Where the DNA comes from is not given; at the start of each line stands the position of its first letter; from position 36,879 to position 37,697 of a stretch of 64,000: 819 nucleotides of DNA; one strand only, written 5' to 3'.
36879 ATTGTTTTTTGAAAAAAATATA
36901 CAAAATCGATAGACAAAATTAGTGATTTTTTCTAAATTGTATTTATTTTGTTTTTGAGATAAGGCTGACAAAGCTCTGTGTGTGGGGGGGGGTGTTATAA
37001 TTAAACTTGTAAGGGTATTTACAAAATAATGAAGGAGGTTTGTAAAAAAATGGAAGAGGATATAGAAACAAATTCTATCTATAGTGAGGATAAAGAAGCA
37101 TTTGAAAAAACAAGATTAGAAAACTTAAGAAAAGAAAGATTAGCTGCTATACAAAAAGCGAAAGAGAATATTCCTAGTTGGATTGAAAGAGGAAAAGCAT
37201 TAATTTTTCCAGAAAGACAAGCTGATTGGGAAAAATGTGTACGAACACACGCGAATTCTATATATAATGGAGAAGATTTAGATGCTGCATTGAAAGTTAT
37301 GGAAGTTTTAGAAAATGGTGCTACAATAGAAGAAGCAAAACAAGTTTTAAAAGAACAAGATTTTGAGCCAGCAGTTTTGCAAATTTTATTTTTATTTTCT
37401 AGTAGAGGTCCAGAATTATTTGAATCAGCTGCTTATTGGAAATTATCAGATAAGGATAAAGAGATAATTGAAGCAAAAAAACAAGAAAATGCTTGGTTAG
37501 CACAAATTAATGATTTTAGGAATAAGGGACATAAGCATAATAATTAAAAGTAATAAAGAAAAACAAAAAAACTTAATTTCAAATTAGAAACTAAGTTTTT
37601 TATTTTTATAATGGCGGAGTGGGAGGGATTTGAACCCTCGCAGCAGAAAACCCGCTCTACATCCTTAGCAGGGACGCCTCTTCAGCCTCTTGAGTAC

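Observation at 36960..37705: G9 homopolymer (after GT3) in the promoter of a compositionally atypical ORFan wedged against tRNA-Ser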

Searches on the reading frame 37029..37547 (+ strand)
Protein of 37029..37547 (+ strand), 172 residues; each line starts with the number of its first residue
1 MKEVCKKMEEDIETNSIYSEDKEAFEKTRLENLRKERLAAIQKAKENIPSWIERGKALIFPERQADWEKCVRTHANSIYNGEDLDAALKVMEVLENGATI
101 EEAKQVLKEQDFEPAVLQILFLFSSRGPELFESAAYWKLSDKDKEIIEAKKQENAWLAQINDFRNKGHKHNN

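Call 5: search_protein_families(library=pfam, proteins=[window:37029-37547:+], max_evalue=1)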
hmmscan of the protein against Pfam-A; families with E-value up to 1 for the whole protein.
window:37029-37547:+ (172 aa): 2 families
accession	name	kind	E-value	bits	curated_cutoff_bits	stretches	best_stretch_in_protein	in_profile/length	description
PF13411.12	MerR_1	-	0.016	15.8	21.6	1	72-109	31-68/69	MerR HTH family regulatory protein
PF02431.20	Chalcone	-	0.075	12.9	27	1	98-158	121-180/203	Chalcone-flavanone isomerase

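Call 7: find_homologous_proteins(query=window:37050-37547:+, max_evalue=0.001)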
Query window:37050-37547:+ (165 aa): 31 proteins with E <= 0.001 among 110 candidates.
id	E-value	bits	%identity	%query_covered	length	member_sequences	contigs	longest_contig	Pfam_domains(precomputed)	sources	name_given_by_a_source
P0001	5.4e-102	356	100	100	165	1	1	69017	-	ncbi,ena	-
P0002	6.1e-73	262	81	100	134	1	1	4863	-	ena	-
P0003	2.5e-40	156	53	85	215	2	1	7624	-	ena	-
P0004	4.0e-40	155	51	90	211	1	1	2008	-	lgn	-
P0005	4.8e-38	148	56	76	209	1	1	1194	-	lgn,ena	-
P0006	2.5e-37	146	51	86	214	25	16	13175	-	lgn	-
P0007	6.4e-37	145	54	79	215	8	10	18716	-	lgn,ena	-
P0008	2.9e-36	142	50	88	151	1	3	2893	-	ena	-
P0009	1.9e-34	136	51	78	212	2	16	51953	-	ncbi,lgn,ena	-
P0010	4.6e-34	135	50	88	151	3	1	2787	-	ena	-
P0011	7.9e-34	135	51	78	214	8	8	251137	-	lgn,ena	-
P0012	2.0e-31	127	50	70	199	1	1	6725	-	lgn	-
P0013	3.9e-31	126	49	70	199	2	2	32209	-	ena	-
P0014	3.9e-31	126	49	70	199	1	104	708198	-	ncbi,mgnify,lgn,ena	mgnify:FL=1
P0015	3.9e-31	126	49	70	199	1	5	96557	-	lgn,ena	-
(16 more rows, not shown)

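Call 8: search_protein_families(library=ncbifam, proteins=[window:37050-37547:+], max_evalue=1)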
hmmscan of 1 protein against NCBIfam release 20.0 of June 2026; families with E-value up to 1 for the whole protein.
window:37050-37547:+ (165 aa): 0 families

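Call 9: search_protein_families(library=phrogs, proteins=[window:37050-37547:+], max_evalue=1)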
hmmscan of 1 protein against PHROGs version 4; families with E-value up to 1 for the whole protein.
window:37050-37547:+ (165 aa): 2 families
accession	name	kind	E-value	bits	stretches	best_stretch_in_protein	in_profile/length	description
phrog_31577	-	unknown function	0.076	14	0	21-44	121-144/149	-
phrog_11636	-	unknown function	0.2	12.9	0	12-52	32-70/78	-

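Call 11: find_encoding_contigs(protein=P0001, flank=3000, max_places=4)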
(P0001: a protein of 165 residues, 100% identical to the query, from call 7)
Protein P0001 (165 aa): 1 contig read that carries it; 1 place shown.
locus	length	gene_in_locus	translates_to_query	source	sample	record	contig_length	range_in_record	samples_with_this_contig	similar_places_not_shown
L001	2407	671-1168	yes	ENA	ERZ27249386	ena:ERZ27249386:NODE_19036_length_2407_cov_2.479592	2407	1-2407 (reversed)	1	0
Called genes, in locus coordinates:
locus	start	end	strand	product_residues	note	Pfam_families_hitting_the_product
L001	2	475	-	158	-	?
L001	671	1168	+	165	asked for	-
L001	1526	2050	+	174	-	-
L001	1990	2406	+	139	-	?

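Call 12: find_encoding_contigs(protein=P0002, flank=5000, max_places=4)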
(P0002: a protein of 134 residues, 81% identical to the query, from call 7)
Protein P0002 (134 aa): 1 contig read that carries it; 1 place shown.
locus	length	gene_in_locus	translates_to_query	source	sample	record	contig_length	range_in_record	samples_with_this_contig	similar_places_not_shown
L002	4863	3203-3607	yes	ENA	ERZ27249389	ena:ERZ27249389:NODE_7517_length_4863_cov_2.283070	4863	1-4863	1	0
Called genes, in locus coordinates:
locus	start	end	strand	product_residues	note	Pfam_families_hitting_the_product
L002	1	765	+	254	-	?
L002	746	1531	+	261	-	PF12392:DUF3656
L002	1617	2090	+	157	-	-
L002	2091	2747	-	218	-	PF03851:UvdE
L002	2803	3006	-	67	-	-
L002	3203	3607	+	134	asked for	-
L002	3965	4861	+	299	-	?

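Call 16: find_related_loci(query=A1, collection=genome_contigs, flank=6000)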
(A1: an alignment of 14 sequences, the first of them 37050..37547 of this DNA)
Query A1 (165 aa) in genome_contigs; peptide patterns used: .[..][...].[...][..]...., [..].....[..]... (x = any residue, [..] = any of these).
35 stretches matched a pattern; 11 encode a relative of the query (tblastn E <= 1e-3); 11 distinct loci.
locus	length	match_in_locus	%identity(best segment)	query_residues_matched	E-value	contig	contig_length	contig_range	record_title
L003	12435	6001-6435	53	19-161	2e-44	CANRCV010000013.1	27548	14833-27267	MAG: uncultured Bacilli bacterium isolate Lapin-026__bin87 genome assembly, contig: Lapin-026__NODE_1895_length_27548_co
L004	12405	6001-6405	54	24-154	4e-43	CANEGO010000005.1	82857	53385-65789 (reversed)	MAG TPA_asm: uncultured Clostridium sp. isolate SRR18439538_bin.11_metawrap_v1.3_MAG genome assembly, contig: NODE.139_l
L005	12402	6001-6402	53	33-162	7e-43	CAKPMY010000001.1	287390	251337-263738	MAG: uncultured Bacilli bacterium isolate REFINED_METABAT215_TOP10_CONTIGS_1500_ASSEMBLY_K77_MERGED__Hadza_MoBio_hadza-A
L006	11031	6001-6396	51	35-162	3e-41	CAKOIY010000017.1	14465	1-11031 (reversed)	MAG: uncultured Bacilli bacterium isolate REFINED_METABAT215_TOP10_CONTIGS_1500_ASSEMBLY_K77_MERGED__Hadza_MoBio_hadza-A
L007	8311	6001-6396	52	24-151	2e-40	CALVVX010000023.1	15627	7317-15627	MAG: uncultured Bacilli bacterium isolate BRZ_SS__bin103 genome assembly, contig: BRZ_SS__NODE_4632_length_15627_cov_4.6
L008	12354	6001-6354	50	34-147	1e-36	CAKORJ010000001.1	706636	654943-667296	MAG: uncultured Bacilli bacterium isolate REFINED_METABAT215_TOP10_CONTIGS_1500_ASSEMBLY_K77_MERGED__Hadza_MoBio_hadza-A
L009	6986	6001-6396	50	35-162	9e-36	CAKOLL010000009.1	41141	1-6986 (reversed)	MAG: uncultured Bacilli bacterium isolate REFINED_METABAT215_TOP10_CONTIGS_1500_ASSEMBLY_K77_MERGED__Hadza_PheChl_Fiber-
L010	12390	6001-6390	48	26-147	3e-30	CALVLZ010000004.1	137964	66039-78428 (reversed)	MAG: uncultured Clostridia bacterium isolate E30__bin235 genome assembly, contig: E30__k127_1879064, whole genome shotgu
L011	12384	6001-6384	43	35-158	1e-29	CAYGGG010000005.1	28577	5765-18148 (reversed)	MAG TPA_asm: uncultured Muribaculaceae bacterium isolate ERP113451_co2_311 genome assembly, contig: NODE_923_length_2857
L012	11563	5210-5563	45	40-153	9e-29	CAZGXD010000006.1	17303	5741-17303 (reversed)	MAG TPA_asm: uncultured Muribaculaceae bacterium isolate binchicken_co157_473 genome assembly, contig: NODE_7643_length_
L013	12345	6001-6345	41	53-162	2e-24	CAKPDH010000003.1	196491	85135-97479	MAG: uncultured Bacilli bacterium isolate REFINED_METABAT215_TOP10_CONTIGS_1500_ASSEMBLY_K77_MERGED__Hadza_MoBio_C-REDO_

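Call 19: find_encoding_contigs(protein=P0007, flank=3000, max_places=10)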
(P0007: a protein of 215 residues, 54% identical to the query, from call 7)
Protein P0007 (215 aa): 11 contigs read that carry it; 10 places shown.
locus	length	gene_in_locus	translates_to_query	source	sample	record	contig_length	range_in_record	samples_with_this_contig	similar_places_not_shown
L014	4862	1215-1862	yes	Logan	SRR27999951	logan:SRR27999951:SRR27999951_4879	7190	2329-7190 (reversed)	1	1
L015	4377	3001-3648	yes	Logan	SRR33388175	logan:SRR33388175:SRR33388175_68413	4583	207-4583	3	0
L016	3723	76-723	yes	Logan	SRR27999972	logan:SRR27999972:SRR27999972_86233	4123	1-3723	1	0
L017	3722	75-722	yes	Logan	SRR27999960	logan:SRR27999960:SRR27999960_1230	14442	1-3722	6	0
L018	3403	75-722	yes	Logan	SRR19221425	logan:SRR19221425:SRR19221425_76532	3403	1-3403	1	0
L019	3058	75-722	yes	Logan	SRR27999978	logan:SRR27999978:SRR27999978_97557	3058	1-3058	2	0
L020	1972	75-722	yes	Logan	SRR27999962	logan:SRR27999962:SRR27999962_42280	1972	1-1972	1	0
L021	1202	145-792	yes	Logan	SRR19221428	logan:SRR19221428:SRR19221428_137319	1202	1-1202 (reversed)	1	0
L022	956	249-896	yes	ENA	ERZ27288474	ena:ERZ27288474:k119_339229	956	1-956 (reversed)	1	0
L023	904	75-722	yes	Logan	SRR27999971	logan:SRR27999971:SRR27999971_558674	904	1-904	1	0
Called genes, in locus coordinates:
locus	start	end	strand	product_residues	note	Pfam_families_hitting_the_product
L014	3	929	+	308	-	?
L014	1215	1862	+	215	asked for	-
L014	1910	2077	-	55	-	PF07561:DUF1540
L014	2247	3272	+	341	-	PF21016:RlmN_N, PF04055:Radical_SAM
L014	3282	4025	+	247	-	PF00481:PP2C (weak), PF13672:PP2C_2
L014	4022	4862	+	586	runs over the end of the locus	PF00069:Pkinase, PF07714:PK_Tyr_Ser-Thr, PF14531:Kinase-like (weak), PF03793:PASTA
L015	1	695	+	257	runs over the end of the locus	PF01148:CTP_transf_1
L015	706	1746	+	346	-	PF02163:Peptidase_M50, PF17820:PDZ_6 (weak)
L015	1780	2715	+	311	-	PF00551:Formyl_trans_N, PF02911:Formyl_trans_C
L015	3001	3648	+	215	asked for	-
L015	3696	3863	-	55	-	PF07561:DUF1540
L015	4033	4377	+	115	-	?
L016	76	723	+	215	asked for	-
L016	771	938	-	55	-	PF07561:DUF1540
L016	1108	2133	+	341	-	PF21016:RlmN_N, PF04055:Radical_SAM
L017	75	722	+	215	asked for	-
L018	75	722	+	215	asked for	-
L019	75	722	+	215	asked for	-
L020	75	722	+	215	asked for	-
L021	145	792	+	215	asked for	-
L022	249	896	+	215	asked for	-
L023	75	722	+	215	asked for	-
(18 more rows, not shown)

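Call 20: find_encoding_contigs(protein=P0003, flank=4000, max_places=6)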
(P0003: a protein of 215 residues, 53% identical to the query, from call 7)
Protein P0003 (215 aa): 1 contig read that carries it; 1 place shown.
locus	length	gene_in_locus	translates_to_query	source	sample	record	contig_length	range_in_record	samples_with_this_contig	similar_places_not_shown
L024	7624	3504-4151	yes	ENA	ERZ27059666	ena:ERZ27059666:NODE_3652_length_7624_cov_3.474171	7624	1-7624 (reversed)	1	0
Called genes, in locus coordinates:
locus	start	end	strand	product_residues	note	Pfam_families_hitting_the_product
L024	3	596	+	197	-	?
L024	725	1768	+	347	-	PF09587:PGA_cap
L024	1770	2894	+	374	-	PF09587:PGA_cap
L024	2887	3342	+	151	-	PF01668:SmpB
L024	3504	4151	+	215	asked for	-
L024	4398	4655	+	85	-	PF04026:SpoVG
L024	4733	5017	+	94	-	PF07873:YabP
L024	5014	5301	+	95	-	PF09578:Spore_YabQ (weak)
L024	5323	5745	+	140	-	PF04977:DivIC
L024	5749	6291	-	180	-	PF04011:LemA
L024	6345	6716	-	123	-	PF09671:Spore_GerQ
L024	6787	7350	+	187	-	PF06130:PTAC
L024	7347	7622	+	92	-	?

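Call 26: search_solved_structures(query=A2, max_evalue=10)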
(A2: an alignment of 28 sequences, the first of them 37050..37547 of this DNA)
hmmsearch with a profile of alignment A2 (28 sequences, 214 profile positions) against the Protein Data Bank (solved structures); distinct sequences matched with E-value up to 10: 15.
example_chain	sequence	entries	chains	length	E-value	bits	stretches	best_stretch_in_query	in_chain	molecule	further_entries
7tec_A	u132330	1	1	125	0.045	16.6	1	115-163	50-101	HTH-type transcriptional regulator GlnR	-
8c3w_A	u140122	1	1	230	0.19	14.5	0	119-144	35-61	dnHEM1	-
7tea_B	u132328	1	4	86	0.37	13.6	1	115-148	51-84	Glutamine synthetase repressor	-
7sj0_B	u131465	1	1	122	0.62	12.8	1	25-61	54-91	A7V3 Fab heavy chain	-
7m8j_H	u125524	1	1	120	0.69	12.7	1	25-60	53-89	CM25 Fab - Heavy Chain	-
6iek_B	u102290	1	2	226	0.92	12.3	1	24-60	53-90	Heavy chain of Fab R12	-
7e7x_H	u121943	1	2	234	1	12.2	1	26-60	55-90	N11 Fab heavy chain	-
5e8e_B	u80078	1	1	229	1.4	11.7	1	25-61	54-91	IGA FAB HEAVY CHAIN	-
4r4e_B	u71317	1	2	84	1.6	11.5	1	116-150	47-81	HTH-type transcriptional regulator GlnR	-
7cws_L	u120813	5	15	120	1.7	11.4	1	25-60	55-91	Heavy Chain of FC05 Fab | Heavy chain Fab of FC05 | FC05 heavy chain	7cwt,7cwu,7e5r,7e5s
7d4g_N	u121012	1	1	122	1.7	11.4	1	25-60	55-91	Heavy chain of FC05 Fab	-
7lcn_H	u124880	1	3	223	2.1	11.1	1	25-60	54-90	DH1050.1 heavy chain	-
6oao_B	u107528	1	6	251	2.1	11.1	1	24-59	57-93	Antibody 092096 single chain variable fragment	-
9xa5_B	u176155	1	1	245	2.2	11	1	25-60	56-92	AC8 heavy chain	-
9h3c_A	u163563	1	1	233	5.1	9.8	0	118-155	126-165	De novo designed tandem repeat protein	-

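Call 29: find_encoding_contigs(protein=P0006, flank=3000, max_places=10)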
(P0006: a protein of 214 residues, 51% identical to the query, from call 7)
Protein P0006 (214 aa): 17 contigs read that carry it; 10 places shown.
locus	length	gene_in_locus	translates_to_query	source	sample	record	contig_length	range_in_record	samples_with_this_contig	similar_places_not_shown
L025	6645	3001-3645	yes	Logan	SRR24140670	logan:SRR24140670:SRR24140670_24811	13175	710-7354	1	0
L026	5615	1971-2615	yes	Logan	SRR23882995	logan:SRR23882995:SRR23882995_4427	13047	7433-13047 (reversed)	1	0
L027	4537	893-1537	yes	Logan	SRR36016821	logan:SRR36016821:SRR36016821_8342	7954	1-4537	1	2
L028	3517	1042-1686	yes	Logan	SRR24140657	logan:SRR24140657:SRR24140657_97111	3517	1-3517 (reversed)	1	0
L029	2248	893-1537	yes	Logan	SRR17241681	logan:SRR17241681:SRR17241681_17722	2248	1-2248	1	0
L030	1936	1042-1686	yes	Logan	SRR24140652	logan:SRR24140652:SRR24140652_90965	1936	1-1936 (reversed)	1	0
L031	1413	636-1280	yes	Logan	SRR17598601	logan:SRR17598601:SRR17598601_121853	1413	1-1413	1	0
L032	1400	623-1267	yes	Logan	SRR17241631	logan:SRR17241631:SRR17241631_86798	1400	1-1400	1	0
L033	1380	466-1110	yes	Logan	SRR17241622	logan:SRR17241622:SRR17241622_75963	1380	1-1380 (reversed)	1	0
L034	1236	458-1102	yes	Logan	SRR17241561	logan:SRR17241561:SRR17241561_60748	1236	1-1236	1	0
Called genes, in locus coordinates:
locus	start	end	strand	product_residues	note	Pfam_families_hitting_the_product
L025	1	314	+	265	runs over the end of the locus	PF00583:Acetyltransf_1, PF13508:Acetyltransf_7 (weak)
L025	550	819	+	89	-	PF02498:Bro-N (weak)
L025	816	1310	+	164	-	-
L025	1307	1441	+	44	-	-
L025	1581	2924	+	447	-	PF01076:Mob_Pre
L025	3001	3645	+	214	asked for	-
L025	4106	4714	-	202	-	PF13560:HTH_31 (weak), PF01381:HTH_3, PF12844:HTH_19 (weak)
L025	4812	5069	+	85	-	-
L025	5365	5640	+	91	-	PF13730:HTH_36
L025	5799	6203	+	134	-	-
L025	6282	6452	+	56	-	-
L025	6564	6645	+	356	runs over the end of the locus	PF20042:DUF6444 (weak), PF03050:DDE_Tnp_IS66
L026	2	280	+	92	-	?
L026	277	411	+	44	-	-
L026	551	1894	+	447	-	PF01076:Mob_Pre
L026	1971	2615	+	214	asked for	-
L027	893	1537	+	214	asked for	-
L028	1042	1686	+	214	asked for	-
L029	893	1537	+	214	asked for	-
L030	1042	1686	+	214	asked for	-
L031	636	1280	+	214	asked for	-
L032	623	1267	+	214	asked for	-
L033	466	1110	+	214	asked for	-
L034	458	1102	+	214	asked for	-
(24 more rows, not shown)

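Call 34: predict_structure(alignment_id=A3)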
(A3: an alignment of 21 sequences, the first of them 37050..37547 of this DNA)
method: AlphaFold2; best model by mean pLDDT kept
length: 165 residues; sequences in the alignment: 21
mean_pLDDT: 88.1   pTM: 0.76
mean pLDDT of the five models: 88.1, 88.0, 86.8, 86.3, 85.7
residues with pLDDT >= 90: 113; 70-90: 33; 50-70: 13; < 50: 6
segments of 3 or more residues with pLDDT < 50: none
pLDDT, mean of each block of 10 residues (from residue 1): 51 81 92 93 97 97 94 90 95 93 81 96 89 94 97 87 53
secondary structure, 60 per line:
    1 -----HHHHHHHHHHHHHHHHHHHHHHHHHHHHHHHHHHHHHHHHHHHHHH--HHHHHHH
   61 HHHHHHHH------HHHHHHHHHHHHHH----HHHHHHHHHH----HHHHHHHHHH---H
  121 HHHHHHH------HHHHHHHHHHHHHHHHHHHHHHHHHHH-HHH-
elements in order: H6-51 H54-68 H75-88 H93-102 H107-116 H120-127 H134-160

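Call 38: fold_search(model_id=the predicted structure, library=pdb)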
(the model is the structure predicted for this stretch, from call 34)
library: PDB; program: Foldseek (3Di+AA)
matches with E <= 10: 49; with E <= 0.001: 0
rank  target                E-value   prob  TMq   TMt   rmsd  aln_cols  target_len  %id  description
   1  8ub7_E                8.5e-01  0.09  0.17  0.22  15.3       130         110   12  Diversity-generating retroelement (DGR) ribonucleoprotein reverse transcriptase - Active state (N-occupied) (released 2024-10-23)
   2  3id6_A                1.3e+00  0.16  0.26  0.19  16.6       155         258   14  Crystal structure of Sulfolobus solfataricus Nop5 (1-262) and fibrillarin complex (released 2009-08-25)
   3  8ub7_B                1.3e+00  0.07  0.17  0.21  15.4       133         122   14  Diversity-generating retroelement (DGR) ribonucleoprotein reverse transcriptase - Active state (N-occupied) (released 2024-10-23)
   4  5vjs                  1.4e+00  0.06  0.16  0.14  20.8       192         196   14  De Novo Photosynthetic Reaction Center Protein Equipped with Heme B, a synthetic Zn porphyrin, and Zn(II) cations (released 2018-04-25)
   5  5j0l_D                1.6e+00  0.12  0.22  0.29  17.0       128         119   20  De novo design of protein homo-oligomers with modular hydrogen bond network-mediated specificity (released 2016-07-06)
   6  8z7a_G                2.0e+00  0.16  0.35  0.29  10.1       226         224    9  Open Barrel Structure of Translin from Trichoderma virens (released 2025-04-23)
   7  7ae6_B                2.0e+00  0.07  0.20  0.22  17.0       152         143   13  Crystal structure of di-AMPylated HEPN(R102A) toxin (released 2020-12-30)
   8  2xz1_B                2.9e+00  0.06  0.23  0.13  14.4       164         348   12  The Structure of the 2:2 (Fully Occupied) Complex Between Stearoyl Acyl Carrier Protein Desaturase from Ricinus Commun (released 2011-09-07)
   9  8wql_c2               3.3e+00  0.06  0.23  0.22  18.7       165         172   12  In situ PBS-PSII supercomplex from cyanobacterial Spirulina platensis (released 2024-07-31)
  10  8ub8_C                3.7e+00  0.04  0.18  0.24  12.6       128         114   16  Diversity-generating retroelement (DGR) ribonucleoprotein reverse transcriptase - Pre-active State 1a (released 2024-10-23)
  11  2zcx                  4.3e+00  0.03  0.16  0.15  13.0       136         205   10  Crystal structure of TetR family transcriptional regulator SCO7815 (released 2008-11-18)
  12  2xz1_A                4.6e+00  0.05  0.23  0.13  14.4       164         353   12  The Structure of the 2:2 (Fully Occupied) Complex Between Stearoyl Acyl Carrier Protein Desaturase from Ricinus Commun (released 2011-09-07)
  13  5j1h_A                4.6e+00  0.04  0.21  0.19  21.3       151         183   12  Structure of the spectrin repeats 5 and 6 of the plakin domain of plectin (released 2016-07-20)
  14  1i4l_A                4.9e+00  0.06  0.27  0.24  28.0       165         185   12  CRYSTAL STRUCTURE ANALYSIS OF RAC1-GDP IN COMPLEX WITH ARFAPTIN (P41) (released 2001-05-16)
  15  2z0n                  4.9e+00  0.04  0.24  0.19  29.4       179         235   16  Crystal structure of APPL1-BAR domain (released 2008-05-13)
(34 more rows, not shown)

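Call 44: search_protein_families(library=padloc, proteins=[window:37050-37547:+, P0007, P0014], max_evalue=1)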
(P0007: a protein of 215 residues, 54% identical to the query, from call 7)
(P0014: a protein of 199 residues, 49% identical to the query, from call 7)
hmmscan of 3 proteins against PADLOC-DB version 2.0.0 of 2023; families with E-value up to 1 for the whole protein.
window:37050-37547:+ (165 aa): 0 families

P0007 (215 aa): 0 families

P0014 (199 aa): 0 families
